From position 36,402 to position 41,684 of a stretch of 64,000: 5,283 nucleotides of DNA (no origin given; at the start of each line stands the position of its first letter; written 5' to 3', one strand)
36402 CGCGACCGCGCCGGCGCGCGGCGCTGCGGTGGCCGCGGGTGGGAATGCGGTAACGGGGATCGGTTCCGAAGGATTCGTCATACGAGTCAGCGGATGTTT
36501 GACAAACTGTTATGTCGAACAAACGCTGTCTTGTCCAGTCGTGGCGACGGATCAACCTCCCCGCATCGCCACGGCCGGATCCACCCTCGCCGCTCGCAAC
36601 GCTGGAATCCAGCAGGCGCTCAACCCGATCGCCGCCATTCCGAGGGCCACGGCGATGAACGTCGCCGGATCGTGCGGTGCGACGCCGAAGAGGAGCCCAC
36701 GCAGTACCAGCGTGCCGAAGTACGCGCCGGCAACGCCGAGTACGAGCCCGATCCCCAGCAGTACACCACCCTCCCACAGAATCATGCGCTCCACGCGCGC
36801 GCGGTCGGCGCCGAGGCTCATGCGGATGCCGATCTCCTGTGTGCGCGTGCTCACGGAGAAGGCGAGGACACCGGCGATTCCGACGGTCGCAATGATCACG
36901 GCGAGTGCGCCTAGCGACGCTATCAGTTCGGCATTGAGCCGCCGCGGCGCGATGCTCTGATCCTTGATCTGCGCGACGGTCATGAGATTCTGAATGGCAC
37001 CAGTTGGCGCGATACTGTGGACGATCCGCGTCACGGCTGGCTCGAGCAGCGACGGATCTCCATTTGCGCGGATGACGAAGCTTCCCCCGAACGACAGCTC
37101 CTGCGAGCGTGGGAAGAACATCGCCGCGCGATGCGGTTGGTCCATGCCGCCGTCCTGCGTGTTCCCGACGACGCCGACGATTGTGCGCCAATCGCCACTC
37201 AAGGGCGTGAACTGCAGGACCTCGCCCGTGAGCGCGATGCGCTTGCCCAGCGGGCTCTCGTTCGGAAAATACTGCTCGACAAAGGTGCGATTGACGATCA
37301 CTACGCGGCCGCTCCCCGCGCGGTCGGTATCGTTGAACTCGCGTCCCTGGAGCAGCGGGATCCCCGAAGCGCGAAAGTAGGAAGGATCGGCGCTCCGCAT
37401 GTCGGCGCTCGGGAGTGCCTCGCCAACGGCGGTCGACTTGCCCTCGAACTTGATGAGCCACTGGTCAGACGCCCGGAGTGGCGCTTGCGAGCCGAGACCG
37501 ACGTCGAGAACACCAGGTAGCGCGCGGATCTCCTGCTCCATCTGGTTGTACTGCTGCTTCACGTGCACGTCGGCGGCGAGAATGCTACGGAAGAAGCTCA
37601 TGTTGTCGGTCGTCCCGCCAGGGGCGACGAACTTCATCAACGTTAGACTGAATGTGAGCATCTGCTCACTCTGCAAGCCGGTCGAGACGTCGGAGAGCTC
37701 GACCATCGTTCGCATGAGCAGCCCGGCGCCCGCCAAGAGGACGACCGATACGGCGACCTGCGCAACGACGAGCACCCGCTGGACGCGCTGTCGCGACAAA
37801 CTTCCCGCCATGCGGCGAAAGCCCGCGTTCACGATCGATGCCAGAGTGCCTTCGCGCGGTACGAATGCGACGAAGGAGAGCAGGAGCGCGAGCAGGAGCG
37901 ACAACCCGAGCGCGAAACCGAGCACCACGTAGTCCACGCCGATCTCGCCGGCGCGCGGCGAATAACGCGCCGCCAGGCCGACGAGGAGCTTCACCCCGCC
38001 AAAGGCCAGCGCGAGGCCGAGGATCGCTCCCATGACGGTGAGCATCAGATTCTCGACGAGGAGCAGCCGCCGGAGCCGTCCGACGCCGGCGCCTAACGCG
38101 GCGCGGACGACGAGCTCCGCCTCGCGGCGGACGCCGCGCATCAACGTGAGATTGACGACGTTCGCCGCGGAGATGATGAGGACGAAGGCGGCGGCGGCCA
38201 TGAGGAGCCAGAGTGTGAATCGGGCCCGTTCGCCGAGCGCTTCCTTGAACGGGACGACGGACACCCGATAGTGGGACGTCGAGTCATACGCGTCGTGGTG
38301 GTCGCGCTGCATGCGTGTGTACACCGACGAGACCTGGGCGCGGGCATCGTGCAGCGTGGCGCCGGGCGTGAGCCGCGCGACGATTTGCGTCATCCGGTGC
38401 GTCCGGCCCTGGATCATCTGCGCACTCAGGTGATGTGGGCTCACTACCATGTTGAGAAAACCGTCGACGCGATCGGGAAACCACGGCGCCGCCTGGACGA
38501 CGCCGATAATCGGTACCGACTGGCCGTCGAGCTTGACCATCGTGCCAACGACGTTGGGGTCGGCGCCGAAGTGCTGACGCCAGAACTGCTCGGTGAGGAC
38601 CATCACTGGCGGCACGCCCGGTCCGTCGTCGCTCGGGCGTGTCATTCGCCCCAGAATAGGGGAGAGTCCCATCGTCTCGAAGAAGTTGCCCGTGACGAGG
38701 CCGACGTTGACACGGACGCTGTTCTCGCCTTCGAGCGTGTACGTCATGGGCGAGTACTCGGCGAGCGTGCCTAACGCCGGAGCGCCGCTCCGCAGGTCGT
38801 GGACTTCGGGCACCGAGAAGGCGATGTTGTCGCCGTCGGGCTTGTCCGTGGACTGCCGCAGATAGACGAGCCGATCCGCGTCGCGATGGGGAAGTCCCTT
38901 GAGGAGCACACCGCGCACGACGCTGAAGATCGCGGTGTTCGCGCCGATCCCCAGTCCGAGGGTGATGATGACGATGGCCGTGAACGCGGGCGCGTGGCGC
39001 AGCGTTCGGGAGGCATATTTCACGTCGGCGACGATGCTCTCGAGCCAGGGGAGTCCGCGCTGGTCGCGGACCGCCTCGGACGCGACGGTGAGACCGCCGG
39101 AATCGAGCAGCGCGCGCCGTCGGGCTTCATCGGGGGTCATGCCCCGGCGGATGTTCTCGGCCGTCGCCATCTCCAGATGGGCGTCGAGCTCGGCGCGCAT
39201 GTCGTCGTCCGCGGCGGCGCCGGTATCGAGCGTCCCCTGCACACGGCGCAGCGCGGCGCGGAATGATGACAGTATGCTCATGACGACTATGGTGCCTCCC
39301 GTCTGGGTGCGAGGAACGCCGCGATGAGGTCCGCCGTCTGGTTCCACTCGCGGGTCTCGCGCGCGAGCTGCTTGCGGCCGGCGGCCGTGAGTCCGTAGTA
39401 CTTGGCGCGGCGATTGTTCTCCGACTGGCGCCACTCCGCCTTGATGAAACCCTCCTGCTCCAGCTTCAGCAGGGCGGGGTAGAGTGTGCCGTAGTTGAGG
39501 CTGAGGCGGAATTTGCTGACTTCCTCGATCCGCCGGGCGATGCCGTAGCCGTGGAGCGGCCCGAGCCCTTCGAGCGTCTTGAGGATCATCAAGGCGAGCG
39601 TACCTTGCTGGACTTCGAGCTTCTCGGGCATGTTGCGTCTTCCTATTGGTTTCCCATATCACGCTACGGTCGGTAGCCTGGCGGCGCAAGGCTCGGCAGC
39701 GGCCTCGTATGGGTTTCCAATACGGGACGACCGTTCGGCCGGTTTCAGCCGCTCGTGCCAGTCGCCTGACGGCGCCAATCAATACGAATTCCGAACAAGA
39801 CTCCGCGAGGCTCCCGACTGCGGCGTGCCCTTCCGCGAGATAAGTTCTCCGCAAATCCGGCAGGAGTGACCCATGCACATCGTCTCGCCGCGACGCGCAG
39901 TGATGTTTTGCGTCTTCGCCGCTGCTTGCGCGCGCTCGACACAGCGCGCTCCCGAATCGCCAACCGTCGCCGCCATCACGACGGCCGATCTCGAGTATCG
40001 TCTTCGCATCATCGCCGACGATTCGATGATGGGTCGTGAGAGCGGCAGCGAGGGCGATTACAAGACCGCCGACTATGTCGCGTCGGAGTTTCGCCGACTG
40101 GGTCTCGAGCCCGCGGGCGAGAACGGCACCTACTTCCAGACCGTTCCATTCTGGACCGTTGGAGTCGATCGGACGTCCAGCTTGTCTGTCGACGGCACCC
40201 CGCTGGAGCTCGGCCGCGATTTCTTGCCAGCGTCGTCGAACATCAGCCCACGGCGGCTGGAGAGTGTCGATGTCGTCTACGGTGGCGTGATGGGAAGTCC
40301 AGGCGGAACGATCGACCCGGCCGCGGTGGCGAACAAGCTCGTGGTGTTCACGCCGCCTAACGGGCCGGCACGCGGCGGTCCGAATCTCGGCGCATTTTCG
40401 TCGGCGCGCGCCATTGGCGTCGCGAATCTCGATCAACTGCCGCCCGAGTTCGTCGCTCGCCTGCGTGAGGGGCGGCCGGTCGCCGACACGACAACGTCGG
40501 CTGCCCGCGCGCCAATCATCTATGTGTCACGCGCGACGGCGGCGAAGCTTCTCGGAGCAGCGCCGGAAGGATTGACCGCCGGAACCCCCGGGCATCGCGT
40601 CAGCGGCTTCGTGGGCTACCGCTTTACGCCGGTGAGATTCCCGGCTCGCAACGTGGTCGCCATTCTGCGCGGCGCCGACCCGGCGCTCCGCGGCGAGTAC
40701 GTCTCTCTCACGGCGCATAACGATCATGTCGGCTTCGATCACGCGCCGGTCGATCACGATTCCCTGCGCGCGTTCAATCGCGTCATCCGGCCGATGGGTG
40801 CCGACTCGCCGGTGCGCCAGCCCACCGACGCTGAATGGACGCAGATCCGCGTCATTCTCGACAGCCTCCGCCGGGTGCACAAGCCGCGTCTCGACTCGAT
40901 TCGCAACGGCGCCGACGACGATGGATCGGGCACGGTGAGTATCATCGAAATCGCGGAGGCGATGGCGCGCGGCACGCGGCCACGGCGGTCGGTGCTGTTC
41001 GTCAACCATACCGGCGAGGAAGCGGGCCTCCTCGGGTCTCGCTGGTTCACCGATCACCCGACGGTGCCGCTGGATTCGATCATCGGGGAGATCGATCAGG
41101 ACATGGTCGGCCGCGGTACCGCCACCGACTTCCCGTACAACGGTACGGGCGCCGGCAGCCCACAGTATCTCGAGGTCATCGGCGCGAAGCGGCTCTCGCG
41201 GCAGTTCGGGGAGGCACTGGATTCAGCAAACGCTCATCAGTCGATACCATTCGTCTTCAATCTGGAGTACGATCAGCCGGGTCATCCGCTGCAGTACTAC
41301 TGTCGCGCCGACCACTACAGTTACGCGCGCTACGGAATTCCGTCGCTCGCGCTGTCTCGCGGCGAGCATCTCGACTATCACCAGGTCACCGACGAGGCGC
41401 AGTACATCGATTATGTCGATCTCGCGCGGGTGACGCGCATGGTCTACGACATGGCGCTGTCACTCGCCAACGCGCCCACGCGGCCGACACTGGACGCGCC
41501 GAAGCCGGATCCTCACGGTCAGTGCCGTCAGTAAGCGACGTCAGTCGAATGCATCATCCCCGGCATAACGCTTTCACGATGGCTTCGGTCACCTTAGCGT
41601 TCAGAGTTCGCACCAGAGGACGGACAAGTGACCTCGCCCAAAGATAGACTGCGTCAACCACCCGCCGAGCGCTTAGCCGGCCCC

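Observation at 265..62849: Hyper-abundant non-palindromic octamer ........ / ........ scattered through genes and spacers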

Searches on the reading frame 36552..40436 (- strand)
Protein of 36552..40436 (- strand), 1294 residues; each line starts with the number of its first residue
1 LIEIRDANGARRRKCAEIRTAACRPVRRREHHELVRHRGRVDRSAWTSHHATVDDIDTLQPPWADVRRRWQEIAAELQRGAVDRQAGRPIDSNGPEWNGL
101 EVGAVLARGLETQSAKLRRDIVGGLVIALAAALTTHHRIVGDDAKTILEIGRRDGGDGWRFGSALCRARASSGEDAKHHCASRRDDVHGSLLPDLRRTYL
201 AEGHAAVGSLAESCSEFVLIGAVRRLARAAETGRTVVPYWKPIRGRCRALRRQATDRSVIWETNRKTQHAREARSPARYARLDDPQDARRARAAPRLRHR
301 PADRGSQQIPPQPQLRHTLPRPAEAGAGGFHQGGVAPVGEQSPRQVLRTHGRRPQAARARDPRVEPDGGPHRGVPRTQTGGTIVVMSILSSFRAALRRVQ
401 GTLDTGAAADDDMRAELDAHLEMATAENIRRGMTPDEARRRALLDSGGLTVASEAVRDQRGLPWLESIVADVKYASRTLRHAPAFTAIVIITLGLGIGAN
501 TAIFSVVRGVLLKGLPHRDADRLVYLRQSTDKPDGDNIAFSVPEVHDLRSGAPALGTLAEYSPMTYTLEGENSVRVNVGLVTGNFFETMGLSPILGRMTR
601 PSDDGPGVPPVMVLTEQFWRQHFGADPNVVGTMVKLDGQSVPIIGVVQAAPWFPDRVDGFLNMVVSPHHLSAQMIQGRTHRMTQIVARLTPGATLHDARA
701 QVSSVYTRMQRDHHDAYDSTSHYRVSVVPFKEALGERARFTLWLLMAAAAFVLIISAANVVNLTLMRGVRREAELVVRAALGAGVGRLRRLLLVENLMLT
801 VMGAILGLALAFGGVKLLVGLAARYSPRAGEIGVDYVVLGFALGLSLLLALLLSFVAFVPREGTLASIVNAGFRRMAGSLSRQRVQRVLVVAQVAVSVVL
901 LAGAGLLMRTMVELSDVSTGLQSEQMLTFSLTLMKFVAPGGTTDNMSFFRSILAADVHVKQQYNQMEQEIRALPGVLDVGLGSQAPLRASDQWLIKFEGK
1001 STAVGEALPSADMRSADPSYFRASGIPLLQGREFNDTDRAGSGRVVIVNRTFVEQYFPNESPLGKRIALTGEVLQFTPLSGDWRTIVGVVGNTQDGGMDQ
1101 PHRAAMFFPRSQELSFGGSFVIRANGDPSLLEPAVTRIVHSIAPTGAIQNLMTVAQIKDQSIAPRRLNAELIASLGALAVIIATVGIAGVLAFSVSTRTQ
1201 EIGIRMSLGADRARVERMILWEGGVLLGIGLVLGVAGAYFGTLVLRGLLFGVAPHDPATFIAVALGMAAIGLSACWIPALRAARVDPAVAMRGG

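Call 7: search_protein_families(library=ncbifam, proteins=[window:36552-40436:-])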
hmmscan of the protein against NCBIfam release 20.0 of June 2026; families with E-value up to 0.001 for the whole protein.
window:36552-40436:- (1294 aa): 4 families
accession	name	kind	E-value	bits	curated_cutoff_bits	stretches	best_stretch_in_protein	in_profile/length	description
TIGR03434.1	ADOP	subfamily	1.5e-229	764.2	622.3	1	469-1292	2-801/803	ADOP family duplicated permease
NF007826.0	PRK10535.1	equivalog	1.3e-21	76.6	966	2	1176-1290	529-644/648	macrolide ABC transporter ATP-binding protein/permease MacB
NF038403.1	perm_prefix_1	domain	2.5e-11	43.2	30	1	406-453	8-55/59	permease prefix domain 1-containing protein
NF038008.1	ABC_perm_DarB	equivalog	2.9e-05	22.2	700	1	741-931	272-457/777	darobactin export ABC transporter permease subunit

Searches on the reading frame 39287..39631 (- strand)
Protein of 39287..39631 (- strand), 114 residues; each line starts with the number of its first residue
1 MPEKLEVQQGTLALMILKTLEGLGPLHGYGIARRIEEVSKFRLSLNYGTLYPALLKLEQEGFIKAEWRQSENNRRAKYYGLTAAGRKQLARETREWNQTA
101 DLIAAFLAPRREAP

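Call 71: search_protein_families(library=pfam, proteins=[window:39287-39631:-], max_evalue=0.00001)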
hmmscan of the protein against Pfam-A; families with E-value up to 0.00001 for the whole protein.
window:39287-39631:- (114 aa): 1 family
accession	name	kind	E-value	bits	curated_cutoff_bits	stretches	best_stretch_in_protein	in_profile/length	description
PF03551.20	PadR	-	1.9e-20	73.1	27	1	16-90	1-74/75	Transcriptional regulator PadR-like family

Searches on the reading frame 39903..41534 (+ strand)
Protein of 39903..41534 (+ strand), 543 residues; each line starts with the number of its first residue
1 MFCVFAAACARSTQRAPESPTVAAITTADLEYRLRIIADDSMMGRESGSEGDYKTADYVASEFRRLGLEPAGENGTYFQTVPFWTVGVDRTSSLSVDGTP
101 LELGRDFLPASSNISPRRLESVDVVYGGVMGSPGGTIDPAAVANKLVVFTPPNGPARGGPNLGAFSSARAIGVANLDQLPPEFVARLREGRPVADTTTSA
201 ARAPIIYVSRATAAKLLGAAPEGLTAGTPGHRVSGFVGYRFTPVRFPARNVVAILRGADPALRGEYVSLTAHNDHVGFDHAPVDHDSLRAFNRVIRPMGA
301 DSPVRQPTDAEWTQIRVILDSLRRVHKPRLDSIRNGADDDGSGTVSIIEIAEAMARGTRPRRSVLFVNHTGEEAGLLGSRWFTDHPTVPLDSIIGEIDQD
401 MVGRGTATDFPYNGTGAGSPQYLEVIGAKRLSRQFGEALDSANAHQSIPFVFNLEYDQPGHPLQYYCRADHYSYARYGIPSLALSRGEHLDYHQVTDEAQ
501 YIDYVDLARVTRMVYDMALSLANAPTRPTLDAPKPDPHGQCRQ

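Call 46: search_protein_families(library=pfam, proteins=[window:39903-41534:+], max_evalue=0.00001)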
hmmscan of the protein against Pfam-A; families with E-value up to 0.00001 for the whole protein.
window:39903-41534:+ (543 aa): 1 family
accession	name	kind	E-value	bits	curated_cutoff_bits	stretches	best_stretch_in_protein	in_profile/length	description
PF04389.22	Peptidase_M28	-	1.8e-28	100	21.3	1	250-516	1-191/193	Peptidase family M28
